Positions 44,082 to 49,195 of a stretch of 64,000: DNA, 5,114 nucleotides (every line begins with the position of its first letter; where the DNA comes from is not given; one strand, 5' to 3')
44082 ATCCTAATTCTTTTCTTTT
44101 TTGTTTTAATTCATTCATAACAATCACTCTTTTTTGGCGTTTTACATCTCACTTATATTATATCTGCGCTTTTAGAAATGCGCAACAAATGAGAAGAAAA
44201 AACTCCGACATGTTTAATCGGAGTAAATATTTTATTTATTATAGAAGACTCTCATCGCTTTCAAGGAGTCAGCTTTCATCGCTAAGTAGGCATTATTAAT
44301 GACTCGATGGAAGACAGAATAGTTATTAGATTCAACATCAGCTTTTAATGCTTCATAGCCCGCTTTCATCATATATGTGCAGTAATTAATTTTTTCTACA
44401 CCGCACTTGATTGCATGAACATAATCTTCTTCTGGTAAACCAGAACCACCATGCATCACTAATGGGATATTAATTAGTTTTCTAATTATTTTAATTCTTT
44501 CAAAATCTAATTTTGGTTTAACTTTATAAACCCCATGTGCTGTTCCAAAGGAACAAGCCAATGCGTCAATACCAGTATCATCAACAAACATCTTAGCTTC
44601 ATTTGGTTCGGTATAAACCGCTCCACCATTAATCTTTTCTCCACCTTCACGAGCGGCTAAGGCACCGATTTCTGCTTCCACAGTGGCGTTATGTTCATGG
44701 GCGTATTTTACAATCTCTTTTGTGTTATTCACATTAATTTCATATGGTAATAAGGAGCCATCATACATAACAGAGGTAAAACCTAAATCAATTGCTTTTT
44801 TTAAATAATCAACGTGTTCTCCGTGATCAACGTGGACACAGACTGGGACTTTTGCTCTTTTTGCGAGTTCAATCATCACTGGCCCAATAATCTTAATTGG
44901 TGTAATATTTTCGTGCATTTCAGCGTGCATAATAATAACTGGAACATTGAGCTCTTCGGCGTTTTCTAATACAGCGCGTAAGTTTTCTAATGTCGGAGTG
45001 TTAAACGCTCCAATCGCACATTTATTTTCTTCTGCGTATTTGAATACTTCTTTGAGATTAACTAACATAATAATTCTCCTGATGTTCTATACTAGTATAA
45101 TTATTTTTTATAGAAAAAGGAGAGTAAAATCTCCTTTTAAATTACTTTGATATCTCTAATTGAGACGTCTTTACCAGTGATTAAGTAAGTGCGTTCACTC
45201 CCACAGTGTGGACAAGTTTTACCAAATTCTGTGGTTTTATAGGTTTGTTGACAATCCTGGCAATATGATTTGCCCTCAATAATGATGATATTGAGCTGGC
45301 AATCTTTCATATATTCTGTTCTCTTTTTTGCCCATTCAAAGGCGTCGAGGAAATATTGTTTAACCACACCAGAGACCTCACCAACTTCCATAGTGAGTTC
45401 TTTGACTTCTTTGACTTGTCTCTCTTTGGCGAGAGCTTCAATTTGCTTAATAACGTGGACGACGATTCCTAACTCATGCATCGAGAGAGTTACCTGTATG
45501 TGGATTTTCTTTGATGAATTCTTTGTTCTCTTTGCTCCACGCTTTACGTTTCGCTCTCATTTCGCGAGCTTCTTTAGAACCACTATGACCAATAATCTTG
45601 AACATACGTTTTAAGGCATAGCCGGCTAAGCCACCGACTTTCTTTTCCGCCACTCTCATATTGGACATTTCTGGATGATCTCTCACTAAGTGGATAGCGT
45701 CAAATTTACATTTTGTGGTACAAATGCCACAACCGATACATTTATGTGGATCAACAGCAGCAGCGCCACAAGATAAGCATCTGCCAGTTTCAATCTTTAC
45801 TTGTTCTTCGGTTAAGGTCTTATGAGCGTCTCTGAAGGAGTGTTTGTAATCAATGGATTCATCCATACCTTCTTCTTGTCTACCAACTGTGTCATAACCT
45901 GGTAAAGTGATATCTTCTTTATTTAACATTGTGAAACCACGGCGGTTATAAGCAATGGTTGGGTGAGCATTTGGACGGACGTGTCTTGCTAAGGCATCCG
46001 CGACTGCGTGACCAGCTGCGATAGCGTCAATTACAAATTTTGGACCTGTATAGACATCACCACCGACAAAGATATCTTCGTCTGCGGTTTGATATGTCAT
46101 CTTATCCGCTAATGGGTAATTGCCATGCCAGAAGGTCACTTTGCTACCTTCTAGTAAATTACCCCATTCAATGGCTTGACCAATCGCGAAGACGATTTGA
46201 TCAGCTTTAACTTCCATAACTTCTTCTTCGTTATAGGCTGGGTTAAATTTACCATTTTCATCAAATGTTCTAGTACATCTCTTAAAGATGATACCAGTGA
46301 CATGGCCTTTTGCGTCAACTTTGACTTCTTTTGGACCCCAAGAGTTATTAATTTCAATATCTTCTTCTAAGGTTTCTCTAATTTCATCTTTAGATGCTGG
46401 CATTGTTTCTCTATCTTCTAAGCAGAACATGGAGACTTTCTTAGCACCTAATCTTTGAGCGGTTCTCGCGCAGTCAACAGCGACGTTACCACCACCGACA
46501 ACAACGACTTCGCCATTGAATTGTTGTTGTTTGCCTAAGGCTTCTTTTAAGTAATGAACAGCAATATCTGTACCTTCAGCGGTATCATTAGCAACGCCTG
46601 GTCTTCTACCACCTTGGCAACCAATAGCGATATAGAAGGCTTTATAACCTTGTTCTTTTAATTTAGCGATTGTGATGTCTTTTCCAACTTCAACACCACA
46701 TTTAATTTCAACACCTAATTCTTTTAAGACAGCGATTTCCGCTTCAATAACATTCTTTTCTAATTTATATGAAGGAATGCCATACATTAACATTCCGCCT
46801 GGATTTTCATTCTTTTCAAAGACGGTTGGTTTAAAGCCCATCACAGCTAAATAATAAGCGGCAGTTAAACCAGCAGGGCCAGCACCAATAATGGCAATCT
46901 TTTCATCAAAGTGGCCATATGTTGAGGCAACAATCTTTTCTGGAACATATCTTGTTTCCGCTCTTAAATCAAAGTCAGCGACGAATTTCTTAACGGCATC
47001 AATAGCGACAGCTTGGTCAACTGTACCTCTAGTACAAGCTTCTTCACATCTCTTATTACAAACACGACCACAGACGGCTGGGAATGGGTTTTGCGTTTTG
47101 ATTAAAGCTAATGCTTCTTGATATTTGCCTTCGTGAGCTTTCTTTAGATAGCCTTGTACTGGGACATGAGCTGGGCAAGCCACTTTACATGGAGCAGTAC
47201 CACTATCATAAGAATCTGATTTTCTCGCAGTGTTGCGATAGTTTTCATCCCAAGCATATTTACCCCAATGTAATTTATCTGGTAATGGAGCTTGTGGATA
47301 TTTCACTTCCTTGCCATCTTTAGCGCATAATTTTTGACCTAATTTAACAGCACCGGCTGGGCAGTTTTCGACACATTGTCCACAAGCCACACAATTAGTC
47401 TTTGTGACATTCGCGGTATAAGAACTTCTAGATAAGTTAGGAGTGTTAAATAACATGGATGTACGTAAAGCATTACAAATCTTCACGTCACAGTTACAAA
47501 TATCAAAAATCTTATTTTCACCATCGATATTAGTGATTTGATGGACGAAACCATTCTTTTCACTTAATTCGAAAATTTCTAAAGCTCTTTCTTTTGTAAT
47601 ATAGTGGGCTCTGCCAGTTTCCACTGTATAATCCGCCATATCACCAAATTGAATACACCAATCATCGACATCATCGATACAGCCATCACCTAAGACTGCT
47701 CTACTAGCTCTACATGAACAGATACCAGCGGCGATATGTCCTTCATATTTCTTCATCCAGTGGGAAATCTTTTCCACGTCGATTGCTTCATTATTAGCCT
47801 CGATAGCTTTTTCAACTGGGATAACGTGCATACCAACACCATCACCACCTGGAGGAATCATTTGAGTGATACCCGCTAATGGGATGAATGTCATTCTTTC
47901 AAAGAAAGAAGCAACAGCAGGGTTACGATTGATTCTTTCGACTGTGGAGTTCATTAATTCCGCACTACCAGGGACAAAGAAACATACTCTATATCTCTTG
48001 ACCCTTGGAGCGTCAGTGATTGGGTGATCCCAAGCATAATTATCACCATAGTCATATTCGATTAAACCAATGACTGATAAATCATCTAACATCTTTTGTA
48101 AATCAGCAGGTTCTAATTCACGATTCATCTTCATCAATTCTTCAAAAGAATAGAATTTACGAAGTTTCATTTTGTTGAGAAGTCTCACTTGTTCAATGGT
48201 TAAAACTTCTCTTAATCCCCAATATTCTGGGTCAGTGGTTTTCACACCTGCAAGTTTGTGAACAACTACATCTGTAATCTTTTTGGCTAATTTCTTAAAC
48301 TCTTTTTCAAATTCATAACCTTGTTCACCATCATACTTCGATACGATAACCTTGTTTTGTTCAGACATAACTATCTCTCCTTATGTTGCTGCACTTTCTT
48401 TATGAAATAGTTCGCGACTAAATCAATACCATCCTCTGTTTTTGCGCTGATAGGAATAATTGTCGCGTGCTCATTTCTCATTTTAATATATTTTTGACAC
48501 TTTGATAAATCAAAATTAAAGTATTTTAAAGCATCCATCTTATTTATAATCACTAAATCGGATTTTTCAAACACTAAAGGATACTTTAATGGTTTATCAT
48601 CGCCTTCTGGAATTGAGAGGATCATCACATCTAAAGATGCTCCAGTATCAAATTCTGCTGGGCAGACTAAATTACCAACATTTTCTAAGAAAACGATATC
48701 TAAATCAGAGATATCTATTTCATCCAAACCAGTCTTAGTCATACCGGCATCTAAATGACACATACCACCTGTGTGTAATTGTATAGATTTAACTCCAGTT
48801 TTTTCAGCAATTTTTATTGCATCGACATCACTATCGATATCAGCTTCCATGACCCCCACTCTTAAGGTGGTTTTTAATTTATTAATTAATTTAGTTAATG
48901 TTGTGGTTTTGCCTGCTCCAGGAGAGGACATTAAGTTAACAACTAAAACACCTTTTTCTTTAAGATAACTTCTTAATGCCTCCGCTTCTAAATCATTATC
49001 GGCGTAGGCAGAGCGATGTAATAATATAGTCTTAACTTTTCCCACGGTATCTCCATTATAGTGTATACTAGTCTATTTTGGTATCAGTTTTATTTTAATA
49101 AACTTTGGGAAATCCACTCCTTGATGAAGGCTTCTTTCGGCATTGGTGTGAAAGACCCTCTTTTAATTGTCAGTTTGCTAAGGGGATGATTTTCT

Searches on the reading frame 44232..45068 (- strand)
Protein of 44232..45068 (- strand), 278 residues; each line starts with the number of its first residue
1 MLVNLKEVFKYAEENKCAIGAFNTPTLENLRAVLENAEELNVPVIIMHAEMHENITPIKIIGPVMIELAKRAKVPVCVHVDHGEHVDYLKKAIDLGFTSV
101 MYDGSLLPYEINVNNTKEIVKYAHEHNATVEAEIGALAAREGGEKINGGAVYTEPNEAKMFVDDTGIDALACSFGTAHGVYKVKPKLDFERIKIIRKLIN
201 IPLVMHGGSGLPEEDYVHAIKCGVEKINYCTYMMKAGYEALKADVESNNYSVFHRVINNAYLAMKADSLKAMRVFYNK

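Call 97: search_protein_families(library=pfam, proteins=[window:44232-45068:-], max_evalue=0.001)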
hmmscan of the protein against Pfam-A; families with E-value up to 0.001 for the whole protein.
window:44232-45068:- (278 aa): 2 families
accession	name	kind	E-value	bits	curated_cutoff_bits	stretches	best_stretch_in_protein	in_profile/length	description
PF01116.26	F_bP_aldolase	-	1.3e-86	291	25.5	1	3-276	1-273/277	Fructose-bisphosphate aldolase class-II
PF05690.20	ThiG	-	0.00032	20.6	23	0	170-237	151-211/247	Thiazole biosynthesis protein ThiG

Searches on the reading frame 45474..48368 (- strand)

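Call 97: search_protein_families(library=pfam, proteins=[window:45474-48368:-], max_evalue=0.001)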
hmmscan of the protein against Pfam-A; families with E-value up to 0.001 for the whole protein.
window:45474-48368:- (964 aa): 17 families
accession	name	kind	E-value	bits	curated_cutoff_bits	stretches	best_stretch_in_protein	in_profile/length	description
PF07992.20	Pyr_redox_2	-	2.7e-26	93.1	26.1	1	490-786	2-291/291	Pyridine nucleotide-disulphide oxidoreductase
PF14691.11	Fer4_20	-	3.7e-21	75.5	25.8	1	390-468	28-109/113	Dihydroprymidine dehydrogenase domain II, 4Fe-4S cluster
PF00070.33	Pyr_redox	-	2e-11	44.7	22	1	621-696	2-80/82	Pyridine nucleotide-disulphide oxidoreductase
PF13738.12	Pyr_redox_3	-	8.6e-11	42.1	30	1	598-770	144-305/305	Pyridine nucleotide-disulphide oxidoreductase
PF13450.12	NAD_binding_8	-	2.1e-09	38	21.9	1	493-526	1-34/68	NAD(P)-binding Rossmann-like domain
PF01946.23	Thi4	-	3.4e-08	33.4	26.2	1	487-555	16-84/235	Thi4 family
PF00037.32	Fer4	-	1.9e-07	31.1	21.1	2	872-892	3-23/24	4Fe-4S binding domain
PF01266.30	DAO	-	4.3e-07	30.2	27.9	1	490-525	1-44/353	FAD dependent oxidoreductase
PF13187.11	Fer4_9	-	1.4e-06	28.7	27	0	876-903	1-28/52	4Fe-4S dicluster domain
PF12837.12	Fer4_6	-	2.2e-06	27.8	25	2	871-892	3-24/24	4Fe-4S binding domain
PF01262.27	AlaDh_PNT_C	-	2.5e-06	27.5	23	0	618-646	28-55/214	Alanine dehydrogenase/PNT, C-terminal domain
PF12831.13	FAD_oxidored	-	4.9e-05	23.2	27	0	491-531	2-42/416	FAD dependent oxidoreductase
PF13484.11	Fer4_16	-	0.00012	23.3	30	0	325-400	1-65/66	4Fe-4S double cluster binding domain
PF01134.28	GIDA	-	0.00027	20.6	22.1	0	491-522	2-33/391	Glucose inhibited division protein A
PF03486.20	HI0933_like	-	0.00041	20.3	50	0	490-525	2-37/244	HI0933-like protein Rossmann domain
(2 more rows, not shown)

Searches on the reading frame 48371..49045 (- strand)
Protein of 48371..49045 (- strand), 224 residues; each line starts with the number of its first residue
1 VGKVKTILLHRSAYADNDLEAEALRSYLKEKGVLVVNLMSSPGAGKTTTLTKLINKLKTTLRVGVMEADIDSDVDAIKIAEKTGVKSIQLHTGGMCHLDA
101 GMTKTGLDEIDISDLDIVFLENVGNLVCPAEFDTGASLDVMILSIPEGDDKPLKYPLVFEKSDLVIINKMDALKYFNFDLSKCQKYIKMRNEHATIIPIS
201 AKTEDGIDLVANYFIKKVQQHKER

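Call 97: search_protein_families(library=pfam, proteins=[window:48371-49045:-], max_evalue=0.001)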
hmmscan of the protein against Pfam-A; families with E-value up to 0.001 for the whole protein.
window:48371-49045:- (224 aa): 2 families
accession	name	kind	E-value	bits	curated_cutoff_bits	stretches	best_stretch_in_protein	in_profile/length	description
PF02492.25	cobW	-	3.6e-20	72.7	20.7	1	35-197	2-179/180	CobW/HypB/UreG, nucleotide-binding domain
PF03308.22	MeaB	-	3.3e-08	33.3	23.1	1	7-222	5-235/273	Methylmalonyl Co-A mutase-associated GTPase MeaB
